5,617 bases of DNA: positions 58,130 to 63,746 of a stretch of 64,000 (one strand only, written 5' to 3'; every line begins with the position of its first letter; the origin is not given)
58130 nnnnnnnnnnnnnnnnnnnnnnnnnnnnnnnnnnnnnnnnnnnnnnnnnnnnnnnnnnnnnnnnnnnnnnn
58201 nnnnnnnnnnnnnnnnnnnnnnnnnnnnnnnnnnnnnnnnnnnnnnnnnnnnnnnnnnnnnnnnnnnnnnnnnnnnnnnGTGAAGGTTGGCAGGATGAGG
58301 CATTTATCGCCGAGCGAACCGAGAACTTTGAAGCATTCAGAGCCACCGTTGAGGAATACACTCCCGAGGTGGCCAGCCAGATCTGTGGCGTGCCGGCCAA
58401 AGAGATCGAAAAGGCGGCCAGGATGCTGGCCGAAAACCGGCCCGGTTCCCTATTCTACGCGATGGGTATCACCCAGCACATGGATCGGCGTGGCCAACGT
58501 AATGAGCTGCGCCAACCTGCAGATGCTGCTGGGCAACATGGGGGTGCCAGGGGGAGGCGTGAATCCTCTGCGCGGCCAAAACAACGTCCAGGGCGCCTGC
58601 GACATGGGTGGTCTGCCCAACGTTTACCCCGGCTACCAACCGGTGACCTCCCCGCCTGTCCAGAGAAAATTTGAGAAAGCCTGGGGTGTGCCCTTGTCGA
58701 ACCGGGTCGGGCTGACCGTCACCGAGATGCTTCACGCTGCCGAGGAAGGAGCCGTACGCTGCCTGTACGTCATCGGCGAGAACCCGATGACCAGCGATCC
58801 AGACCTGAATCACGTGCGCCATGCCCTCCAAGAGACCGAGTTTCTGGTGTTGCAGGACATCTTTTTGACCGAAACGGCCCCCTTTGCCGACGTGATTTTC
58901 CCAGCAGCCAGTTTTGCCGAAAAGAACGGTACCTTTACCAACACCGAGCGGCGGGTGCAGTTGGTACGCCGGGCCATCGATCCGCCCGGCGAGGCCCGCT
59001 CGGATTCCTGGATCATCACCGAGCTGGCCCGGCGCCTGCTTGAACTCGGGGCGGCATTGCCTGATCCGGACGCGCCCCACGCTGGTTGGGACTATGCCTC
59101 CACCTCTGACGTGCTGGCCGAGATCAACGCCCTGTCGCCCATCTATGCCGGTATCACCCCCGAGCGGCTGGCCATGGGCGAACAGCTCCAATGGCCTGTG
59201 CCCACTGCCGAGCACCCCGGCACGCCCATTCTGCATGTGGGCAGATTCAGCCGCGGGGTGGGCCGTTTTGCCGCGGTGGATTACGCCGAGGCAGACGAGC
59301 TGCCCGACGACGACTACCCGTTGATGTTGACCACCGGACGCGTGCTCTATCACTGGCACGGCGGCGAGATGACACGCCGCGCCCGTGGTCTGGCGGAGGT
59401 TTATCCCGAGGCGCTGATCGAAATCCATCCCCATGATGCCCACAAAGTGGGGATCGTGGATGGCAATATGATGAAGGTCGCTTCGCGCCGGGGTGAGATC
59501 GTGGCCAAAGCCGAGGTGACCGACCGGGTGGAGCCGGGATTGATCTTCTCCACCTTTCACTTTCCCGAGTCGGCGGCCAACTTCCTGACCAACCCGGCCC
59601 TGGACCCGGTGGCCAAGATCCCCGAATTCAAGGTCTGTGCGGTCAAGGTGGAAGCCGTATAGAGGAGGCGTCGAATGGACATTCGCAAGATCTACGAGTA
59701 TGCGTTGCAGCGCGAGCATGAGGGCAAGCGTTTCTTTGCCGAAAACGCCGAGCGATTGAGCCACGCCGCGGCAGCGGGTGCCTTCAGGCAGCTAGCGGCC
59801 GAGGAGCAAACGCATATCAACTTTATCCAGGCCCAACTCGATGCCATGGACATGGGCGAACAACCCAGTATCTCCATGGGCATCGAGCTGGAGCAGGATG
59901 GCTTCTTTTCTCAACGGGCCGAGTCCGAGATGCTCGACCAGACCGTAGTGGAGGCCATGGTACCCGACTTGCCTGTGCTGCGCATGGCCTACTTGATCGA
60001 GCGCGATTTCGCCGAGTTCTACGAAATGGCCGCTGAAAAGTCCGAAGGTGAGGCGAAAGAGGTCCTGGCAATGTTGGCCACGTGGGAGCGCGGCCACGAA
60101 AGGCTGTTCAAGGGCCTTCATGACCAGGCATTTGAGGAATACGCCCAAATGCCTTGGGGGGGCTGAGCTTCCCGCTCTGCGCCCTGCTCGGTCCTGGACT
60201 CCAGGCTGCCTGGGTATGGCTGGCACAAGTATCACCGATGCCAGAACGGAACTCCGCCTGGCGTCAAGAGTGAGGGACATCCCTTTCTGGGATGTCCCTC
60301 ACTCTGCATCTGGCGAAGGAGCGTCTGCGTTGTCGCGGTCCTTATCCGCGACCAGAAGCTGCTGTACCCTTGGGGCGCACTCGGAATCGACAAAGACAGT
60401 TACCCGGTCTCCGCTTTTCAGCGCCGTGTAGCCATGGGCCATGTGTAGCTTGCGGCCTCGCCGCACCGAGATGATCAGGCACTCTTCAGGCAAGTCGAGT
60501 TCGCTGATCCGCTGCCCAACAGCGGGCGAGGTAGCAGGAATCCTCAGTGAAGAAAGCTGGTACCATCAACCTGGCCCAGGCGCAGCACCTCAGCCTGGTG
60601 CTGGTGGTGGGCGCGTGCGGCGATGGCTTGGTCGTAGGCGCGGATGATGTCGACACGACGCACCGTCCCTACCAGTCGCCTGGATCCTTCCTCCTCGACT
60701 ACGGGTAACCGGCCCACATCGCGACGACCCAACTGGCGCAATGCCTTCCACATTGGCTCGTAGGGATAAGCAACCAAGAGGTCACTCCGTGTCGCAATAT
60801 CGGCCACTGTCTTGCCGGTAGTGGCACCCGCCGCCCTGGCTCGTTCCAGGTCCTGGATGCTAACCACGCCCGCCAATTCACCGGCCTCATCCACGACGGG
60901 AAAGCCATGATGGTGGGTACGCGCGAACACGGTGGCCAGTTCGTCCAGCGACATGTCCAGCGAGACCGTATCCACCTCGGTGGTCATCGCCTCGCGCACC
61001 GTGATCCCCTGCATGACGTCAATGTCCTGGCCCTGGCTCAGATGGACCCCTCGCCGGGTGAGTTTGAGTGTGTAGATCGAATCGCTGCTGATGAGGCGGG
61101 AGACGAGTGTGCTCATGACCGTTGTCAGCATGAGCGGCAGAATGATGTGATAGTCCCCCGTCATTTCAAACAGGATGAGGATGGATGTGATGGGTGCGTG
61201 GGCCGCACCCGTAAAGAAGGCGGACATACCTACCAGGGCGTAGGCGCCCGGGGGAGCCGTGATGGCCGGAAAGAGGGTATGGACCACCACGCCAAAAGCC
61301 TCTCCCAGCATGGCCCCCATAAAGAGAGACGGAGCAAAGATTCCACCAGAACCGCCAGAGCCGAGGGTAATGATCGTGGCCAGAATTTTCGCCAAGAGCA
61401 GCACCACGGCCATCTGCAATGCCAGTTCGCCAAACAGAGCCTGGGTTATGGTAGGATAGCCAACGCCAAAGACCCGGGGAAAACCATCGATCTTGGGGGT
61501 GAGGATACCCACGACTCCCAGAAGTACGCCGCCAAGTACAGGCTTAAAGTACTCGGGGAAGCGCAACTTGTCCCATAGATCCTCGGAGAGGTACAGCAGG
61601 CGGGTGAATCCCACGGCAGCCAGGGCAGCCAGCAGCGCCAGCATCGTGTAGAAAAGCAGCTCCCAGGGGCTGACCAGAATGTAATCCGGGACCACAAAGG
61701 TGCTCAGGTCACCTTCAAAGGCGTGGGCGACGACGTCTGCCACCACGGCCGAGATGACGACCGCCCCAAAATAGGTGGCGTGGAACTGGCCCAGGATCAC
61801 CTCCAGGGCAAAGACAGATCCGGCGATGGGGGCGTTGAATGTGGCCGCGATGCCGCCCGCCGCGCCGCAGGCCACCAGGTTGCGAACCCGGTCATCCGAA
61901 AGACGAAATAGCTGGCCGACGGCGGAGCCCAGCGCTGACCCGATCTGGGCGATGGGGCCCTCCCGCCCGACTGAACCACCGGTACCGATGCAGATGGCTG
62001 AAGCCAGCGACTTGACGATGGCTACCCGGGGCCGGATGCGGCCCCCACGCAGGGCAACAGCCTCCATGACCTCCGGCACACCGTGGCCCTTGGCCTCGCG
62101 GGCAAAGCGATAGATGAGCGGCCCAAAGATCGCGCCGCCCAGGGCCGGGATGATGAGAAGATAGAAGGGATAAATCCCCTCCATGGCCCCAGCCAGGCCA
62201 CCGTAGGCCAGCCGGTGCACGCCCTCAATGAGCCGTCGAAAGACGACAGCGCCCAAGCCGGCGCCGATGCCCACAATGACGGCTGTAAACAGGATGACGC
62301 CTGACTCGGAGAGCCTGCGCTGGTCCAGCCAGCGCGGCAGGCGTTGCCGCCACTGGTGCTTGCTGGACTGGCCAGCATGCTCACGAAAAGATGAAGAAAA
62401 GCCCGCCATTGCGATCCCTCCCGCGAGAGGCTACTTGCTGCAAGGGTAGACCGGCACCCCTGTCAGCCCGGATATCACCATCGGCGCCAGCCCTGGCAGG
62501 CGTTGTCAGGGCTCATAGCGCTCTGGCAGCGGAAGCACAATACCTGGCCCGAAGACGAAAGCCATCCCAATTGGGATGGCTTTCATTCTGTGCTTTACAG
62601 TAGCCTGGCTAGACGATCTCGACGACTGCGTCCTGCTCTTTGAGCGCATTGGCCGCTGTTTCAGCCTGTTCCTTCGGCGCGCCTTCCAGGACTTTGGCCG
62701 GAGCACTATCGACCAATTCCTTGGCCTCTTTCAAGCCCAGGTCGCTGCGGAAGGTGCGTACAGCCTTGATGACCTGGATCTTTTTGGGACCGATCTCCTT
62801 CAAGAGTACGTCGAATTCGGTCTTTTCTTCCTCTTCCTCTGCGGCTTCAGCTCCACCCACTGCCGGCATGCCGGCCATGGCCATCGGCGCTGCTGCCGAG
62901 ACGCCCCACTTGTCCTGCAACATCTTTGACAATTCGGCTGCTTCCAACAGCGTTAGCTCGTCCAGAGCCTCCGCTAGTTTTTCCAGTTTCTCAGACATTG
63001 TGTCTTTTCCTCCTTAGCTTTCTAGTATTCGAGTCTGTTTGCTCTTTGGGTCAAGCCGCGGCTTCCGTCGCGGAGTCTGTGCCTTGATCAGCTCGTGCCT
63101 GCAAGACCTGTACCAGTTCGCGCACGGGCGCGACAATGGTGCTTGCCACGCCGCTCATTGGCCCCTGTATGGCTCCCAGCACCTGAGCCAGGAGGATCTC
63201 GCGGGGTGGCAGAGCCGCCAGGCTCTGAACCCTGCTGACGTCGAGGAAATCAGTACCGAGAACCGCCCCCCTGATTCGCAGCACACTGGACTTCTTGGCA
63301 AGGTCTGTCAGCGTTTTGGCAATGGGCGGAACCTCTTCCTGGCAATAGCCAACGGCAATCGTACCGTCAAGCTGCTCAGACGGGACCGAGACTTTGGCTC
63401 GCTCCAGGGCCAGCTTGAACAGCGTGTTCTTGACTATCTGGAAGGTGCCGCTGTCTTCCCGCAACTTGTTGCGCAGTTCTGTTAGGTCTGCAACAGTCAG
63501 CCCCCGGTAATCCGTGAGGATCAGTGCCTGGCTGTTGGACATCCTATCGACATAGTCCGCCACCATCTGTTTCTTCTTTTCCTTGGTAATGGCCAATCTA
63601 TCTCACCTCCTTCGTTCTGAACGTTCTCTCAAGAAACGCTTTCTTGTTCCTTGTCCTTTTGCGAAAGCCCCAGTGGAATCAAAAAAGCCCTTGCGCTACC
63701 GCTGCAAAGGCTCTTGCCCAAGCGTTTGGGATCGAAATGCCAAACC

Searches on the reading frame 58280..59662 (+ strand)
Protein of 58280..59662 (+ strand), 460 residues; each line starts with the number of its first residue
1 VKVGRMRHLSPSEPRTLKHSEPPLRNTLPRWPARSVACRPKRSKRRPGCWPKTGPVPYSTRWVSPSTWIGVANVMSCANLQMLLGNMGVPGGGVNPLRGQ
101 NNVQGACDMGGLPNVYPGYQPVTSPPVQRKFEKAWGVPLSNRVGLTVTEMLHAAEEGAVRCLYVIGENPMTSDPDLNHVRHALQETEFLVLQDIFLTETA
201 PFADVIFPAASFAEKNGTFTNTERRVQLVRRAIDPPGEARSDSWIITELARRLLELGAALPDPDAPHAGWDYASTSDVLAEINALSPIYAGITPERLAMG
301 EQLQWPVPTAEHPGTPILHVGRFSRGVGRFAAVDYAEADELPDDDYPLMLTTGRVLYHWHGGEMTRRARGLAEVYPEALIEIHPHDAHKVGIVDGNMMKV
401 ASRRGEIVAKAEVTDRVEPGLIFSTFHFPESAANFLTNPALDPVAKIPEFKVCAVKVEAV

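Call 37: search_protein_families(library=pfam, proteins=[window:58280-59662:+], max_evalue=0.001)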
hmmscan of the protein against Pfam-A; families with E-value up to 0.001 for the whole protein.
window:58280-59662:+ (460 aa): 2 families
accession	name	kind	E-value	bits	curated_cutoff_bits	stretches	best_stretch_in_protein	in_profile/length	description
PF00384.28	Molybdopterin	-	2.9e-37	129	24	1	70-251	198-352/353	Molybdopterin oxidoreductase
PF01568.27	Molydop_binding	-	5.8e-34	116.9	26.8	1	348-454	1-110/110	Molydopterin dinucleotide binding domain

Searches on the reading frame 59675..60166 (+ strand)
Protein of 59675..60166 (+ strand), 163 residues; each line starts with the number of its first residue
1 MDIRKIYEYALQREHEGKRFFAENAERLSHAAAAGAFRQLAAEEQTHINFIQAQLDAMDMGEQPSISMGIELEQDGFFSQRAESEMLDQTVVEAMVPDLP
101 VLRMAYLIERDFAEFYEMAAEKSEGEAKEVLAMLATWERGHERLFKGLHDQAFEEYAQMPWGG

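Call 37: search_protein_families(library=pfam, proteins=[window:59675-60166:+], max_evalue=0.001)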
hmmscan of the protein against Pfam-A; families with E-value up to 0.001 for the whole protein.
window:59675-60166:+ (163 aa): 2 families
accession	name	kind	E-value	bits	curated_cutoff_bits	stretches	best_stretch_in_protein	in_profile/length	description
PF02915.23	Rubrerythrin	-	2.4e-10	41.4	22.8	1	8-148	4-136/137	Rubrerythrin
PF13668.12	Ferritin_2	-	2.3e-06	28.2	24.7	1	5-78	4-87/138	Ferritin-like domain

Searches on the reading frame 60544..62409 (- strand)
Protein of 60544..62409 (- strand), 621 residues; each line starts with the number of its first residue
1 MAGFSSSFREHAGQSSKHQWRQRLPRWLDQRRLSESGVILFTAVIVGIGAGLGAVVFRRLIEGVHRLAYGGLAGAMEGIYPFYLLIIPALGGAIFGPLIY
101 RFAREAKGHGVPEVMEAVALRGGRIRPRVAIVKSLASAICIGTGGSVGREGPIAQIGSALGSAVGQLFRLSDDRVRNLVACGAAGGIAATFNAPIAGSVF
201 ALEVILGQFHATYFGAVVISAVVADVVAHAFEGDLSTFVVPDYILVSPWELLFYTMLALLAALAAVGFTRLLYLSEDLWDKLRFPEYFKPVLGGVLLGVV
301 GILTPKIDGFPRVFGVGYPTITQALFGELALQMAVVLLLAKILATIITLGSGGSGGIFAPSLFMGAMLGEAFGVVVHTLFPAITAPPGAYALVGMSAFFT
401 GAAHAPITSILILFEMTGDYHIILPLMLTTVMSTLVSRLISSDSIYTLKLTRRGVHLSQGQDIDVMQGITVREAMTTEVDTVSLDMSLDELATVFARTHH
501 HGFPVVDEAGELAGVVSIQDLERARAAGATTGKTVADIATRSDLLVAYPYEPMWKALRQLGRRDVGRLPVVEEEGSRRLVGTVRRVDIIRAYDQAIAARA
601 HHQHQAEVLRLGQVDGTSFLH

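Call 37: search_protein_families(library=pfam, proteins=[window:60544-62409:-], max_evalue=0.001)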
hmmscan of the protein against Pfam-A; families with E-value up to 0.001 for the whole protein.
window:60544-62409:- (621 aa): 2 families
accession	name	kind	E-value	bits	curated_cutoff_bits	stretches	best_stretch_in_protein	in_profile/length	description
PF00654.25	Voltage_CLC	-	1.4e-104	350.4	24.8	1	91-438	1-346/346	Voltage gated chloride channel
PF00571.33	CBS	-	8.4e-23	80.9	24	2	471-524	1-54/57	CBS domain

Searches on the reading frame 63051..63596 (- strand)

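Call 62: search_protein_families(library=pfam, proteins=[window:63051-63596:-], max_evalue=1e-8)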
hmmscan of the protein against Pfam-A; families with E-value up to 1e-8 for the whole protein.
window:63051-63596:- (181 aa): 1 family
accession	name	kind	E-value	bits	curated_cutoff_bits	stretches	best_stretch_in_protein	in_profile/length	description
PF00466.25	Ribosomal_L10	-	2.5e-23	82.5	22.8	1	4-101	2-100/100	Ribosomal protein L10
